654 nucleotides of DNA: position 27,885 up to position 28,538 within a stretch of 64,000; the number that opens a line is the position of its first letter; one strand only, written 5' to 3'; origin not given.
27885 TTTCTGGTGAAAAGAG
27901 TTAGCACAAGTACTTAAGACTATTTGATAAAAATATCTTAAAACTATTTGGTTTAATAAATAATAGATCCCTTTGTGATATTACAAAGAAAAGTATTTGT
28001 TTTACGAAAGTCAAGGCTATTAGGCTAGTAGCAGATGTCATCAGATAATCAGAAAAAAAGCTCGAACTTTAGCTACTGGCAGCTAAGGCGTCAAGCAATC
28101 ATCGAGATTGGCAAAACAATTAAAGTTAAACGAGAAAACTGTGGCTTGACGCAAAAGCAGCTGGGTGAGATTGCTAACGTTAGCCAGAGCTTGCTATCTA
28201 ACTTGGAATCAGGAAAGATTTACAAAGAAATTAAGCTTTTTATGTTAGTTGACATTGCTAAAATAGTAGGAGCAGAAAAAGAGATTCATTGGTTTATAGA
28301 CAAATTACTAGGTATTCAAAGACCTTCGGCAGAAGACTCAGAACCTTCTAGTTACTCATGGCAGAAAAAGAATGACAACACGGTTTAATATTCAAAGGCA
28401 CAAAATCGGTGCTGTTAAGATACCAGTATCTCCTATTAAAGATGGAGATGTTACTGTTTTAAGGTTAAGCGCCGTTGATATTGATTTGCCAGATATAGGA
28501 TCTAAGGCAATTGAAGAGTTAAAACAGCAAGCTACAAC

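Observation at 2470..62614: A 9-mer, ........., marks almost every intergenic spacer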

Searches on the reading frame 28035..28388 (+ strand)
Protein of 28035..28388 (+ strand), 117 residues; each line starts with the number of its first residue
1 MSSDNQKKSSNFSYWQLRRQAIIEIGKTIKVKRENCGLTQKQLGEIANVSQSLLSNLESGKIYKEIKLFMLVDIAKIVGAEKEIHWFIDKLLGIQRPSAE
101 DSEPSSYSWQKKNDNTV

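Call 37: search_protein_families(library=phrogs, max_evalue=0.01, proteins=[window:28035-28388:+])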
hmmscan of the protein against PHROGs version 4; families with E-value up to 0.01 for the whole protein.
window:28035-28388:+ (117 aa): 16 families
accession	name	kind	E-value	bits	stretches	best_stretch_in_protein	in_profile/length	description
phrog_3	-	transcription regulation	7.8e-10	40.1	1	22-94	86-154/430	transcriptional repressor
phrog_8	-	transcription regulation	1.1e-08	35.9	1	10-78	149-208/346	transcriptional regulator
phrog_5823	-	transcription regulation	7.8e-08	32.8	1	23-79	5-60/404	transcriptional regulator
phrog_1373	-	transcription regulation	1.1e-07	32.9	1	23-84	62-121/166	transcriptional regulator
phrog_2339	-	DNA, RNA and nucleotide metabolism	6.9e-07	30.2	1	18-85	23-85/98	HTH DNA binding protein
phrog_4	-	transcription regulation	1.4e-06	28.6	1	11-83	132-189/400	transcriptional repressor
phrog_6831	-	transcription regulation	1.1e-05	26.3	1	36-77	17-57/68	transcriptional regulator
phrog_4836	-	transcription regulation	3.5e-05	24.5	1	23-67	74-118/194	CII-like regulator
phrog_4739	-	unknown function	3.9e-05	24.3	1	11-81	54-122/167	-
phrog_7950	-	transcription regulation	0.00012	23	1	28-59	11-42/68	transcriptional repressor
phrog_32768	-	unknown function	0.00015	21.6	1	24-78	9-62/446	-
phrog_7241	-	transcription regulation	0.00016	22.7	1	27-79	64-114/122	transcriptional regulator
phrog_2104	-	unknown function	0.00019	22.6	1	27-61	42-76/103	-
phrog_2328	-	transcription regulation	0.0015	19.3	1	25-90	16-77/128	transcriptional repressor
phrog_1124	-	transcription regulation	0.0015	19.1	1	26-64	10-45/177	transcriptional regulator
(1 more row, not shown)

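Call 83: search_protein_families(library=ncbifam, max_evalue=0.1, proteins=[window:28035-28388:+])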
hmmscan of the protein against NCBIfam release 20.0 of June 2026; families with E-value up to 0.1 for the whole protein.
window:28035-28388:+ (117 aa): 13 families
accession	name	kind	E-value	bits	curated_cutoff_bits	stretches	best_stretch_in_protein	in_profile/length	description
TIGR03070.1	couple_hipB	subfamily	4.9e-10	39.2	71.65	1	24-80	2-56/58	type II toxin-antitoxin system Y4mF family antitoxin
NF006015.0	PRK08154.1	subfamily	1.7e-06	27.5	204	1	15-79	21-83/314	anaerobic benzoate catabolism transcriptional regulator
TIGR00270.2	TIGR00270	equivalog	1.8e-05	24.6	110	1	19-68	70-119/159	multiprotein bridging factor aMBF1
TIGR03830.1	CxxCG_CxxCG_HTH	subfamily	2.5e-05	24.1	61.8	1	14-74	55-115/127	type II TA system antitoxin MqsA family protein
NF046032.1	TransRegSlrRBacil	equivalog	0.00043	20.4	250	1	25-61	2-38/149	HTH-type transcriptional regulator SlrR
NF038310.1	lysogeny_AimR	equivalog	0.00067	18.8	70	1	29-81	1-51/365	AimR family lysis-lysogeny pheromone receptor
NF040522.1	VC1465_fam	subfamily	0.00088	19.3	70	1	29-75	1-47/111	VC1465 family Xer recombination activation factor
NF007257.0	PRK09706.1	subfamily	0.0022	17.8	101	1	25-73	6-55/135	transcriptional repressor DicA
NF010465.0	PRK13890.1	equivalog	0.0069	16.5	96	1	34-76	15-55/121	conjugal transfer protein TrbA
NF041951.1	phage_RstR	subfamily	0.0095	16.2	80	1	24-66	2-44/108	RstR family transcriptional repressor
NF041493.1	MobT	equivalog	0.012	14.4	600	1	29-68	1-40/383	MobT family relaxase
NF007408.0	PRK09943.1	equivalog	0.022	14.3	211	1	23-66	6-49/185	HTH-type transcriptional regulator PuuR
NF041575.1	antitoxPezA_Strep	equivalog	0.081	12.9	290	0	25-63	2-40/158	type II toxin-antitoxin system antitoxin PezA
